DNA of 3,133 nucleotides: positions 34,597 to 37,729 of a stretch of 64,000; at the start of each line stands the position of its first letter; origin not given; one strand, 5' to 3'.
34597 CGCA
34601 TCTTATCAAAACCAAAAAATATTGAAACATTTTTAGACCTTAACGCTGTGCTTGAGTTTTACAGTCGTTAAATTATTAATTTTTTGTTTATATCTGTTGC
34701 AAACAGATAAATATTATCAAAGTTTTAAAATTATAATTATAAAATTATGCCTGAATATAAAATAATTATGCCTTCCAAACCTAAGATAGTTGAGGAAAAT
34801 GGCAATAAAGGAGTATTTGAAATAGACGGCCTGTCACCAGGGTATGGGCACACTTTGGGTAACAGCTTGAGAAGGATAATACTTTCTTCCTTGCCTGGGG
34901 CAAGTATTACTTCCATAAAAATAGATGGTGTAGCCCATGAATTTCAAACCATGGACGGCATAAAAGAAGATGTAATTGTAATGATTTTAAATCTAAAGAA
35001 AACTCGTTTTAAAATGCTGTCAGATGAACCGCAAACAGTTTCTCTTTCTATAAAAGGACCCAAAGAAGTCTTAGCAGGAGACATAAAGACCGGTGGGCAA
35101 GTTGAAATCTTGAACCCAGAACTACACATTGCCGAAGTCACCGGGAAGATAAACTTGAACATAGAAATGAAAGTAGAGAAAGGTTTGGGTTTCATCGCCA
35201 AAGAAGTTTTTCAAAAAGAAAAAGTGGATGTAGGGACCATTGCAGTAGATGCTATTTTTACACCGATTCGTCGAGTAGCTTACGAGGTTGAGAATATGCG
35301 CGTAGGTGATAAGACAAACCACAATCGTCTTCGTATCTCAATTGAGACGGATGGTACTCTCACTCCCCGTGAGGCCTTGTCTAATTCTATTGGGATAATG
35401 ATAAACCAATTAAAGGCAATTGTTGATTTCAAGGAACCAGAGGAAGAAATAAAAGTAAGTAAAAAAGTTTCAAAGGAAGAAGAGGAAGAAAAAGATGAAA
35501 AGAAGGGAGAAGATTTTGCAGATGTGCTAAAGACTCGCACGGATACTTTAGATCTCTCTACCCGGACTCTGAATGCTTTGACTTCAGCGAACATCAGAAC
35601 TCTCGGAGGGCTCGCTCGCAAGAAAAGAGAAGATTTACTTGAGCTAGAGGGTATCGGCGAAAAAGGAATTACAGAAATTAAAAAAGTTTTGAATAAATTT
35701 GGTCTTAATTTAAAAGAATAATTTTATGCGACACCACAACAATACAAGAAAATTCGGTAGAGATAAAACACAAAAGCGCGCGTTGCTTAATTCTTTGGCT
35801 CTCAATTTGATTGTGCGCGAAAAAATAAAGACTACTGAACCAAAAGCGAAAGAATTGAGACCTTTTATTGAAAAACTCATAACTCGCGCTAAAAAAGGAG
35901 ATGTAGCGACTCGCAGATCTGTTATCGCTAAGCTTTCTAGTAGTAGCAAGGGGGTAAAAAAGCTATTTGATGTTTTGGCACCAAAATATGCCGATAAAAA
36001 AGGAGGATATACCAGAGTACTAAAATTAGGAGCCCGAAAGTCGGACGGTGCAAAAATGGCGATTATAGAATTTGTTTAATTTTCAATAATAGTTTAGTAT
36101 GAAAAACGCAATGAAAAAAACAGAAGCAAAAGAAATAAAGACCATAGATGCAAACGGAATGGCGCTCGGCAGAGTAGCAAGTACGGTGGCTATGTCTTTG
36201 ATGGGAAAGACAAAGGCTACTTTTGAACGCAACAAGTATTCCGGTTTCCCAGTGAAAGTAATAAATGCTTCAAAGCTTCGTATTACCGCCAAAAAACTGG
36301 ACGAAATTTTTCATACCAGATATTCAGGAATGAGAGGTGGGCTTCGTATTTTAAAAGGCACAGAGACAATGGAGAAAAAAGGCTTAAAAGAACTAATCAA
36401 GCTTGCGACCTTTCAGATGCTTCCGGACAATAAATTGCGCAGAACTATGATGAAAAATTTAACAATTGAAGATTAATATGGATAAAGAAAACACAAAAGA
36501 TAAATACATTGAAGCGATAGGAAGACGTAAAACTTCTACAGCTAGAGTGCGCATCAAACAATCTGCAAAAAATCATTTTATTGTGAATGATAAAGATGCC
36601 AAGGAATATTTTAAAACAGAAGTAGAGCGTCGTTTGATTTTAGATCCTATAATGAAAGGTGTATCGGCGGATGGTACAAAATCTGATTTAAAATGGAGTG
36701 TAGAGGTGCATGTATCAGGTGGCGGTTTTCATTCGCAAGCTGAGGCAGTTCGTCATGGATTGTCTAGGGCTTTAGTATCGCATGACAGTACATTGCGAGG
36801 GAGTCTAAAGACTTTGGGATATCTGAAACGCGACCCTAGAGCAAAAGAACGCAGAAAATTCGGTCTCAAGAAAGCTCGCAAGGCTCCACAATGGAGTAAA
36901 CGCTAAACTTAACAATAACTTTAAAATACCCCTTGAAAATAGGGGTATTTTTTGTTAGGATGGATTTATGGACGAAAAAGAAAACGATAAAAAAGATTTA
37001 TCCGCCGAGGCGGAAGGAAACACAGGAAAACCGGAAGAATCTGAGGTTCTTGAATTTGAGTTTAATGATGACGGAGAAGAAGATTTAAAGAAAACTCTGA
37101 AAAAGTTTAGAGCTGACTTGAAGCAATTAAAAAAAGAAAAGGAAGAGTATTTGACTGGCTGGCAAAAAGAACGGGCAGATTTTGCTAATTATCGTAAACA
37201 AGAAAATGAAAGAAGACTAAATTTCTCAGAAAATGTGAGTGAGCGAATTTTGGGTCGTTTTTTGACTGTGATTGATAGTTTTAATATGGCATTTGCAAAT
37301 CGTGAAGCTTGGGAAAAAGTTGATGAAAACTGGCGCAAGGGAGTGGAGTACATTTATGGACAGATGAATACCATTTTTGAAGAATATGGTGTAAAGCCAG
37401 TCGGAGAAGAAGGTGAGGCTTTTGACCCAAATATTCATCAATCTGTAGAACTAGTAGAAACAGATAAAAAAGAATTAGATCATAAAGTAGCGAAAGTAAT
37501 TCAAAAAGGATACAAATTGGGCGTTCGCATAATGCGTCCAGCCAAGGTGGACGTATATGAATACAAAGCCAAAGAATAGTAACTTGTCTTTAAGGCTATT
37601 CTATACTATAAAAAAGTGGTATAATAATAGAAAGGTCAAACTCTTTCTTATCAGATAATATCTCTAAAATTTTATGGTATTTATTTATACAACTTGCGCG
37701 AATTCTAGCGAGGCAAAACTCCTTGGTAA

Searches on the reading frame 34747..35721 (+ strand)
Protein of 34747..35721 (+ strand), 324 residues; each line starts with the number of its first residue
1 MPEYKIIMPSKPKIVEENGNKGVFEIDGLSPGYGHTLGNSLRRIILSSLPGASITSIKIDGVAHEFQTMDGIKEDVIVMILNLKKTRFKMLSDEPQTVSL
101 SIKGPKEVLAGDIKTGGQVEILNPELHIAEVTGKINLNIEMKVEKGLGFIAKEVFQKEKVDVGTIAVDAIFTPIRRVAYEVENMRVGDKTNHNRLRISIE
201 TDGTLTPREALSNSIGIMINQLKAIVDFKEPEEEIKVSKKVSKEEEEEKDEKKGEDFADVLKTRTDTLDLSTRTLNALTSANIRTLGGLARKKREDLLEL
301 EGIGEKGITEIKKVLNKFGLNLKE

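Call 12: search_protein_families(library=pfam, proteins=[window:34747-35721:+], max_evalue=0.001)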
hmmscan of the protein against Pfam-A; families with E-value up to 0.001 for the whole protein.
window:34747-35721:+ (324 aa): 5 families
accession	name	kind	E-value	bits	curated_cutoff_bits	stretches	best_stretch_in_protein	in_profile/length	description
PF01000.31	RNA_pol_A_bac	-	2.9e-29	102.1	33.9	1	57-172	1-119/119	RNA polymerase Rpb3/RpoA insert domain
PF01193.29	RNA_pol_L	-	6e-21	74.4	24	1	31-222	5-74/74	RNA polymerase Rpb3/Rpb11 dimerisation domain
PF03118.21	RNA_pol_A_CTD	-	2e-14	53.5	23.8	1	257-316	7-66/67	Bacterial RNA polymerase, alpha chain C terminal domain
PF13656.11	RNA_pol_L_2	-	0.00028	21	27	0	192-225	39-72/75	RNA polymerase Rpb3/Rpb11 dimerisation domain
PF14520.12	HHH_5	-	0.00096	20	27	0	274-315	14-55/57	Helix-hairpin-helix domain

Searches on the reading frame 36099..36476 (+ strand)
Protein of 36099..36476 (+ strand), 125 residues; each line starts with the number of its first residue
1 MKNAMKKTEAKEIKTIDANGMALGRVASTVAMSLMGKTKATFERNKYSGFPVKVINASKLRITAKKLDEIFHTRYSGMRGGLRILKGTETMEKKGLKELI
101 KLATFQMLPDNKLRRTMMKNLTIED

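Call 12: search_protein_families(library=pfam, proteins=[window:36099-36476:+], max_evalue=0.001)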
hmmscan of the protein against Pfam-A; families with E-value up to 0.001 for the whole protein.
window:36099-36476:+ (125 aa): 1 family
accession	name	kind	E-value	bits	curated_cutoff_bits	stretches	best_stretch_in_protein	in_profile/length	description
PF00572.24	Ribosomal_L13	-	1.5e-23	83.6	23.8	1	15-123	5-112/119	Ribosomal protein L13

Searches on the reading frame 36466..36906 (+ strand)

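Call 12: search_protein_families(library=pfam, proteins=[window:36466-36906:+], max_evalue=0.001)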
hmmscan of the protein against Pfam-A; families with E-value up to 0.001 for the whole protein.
window:36466-36906:+ (146 aa): 1 family
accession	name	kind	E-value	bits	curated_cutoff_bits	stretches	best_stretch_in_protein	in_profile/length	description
PF00380.25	Ribosomal_S9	-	1.3e-37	129.4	22.5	1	19-146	1-121/121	Ribosomal protein S9/S16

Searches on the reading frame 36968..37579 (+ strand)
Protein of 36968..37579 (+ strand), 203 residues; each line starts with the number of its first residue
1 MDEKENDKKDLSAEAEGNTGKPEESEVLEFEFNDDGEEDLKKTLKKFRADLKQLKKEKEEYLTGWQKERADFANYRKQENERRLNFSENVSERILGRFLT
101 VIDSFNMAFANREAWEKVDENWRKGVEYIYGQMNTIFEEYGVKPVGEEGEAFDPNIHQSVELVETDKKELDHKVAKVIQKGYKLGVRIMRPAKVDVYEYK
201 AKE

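Call 12: search_protein_families(library=pfam, proteins=[window:36968-37579:+], max_evalue=0.001)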
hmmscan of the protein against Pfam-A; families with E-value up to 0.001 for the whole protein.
window:36968-37579:+ (203 aa): 1 family
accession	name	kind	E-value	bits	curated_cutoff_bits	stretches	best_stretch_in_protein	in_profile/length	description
PF01025.24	GrpE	-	3.5e-37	128.1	25.8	1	36-197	5-164/165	GrpE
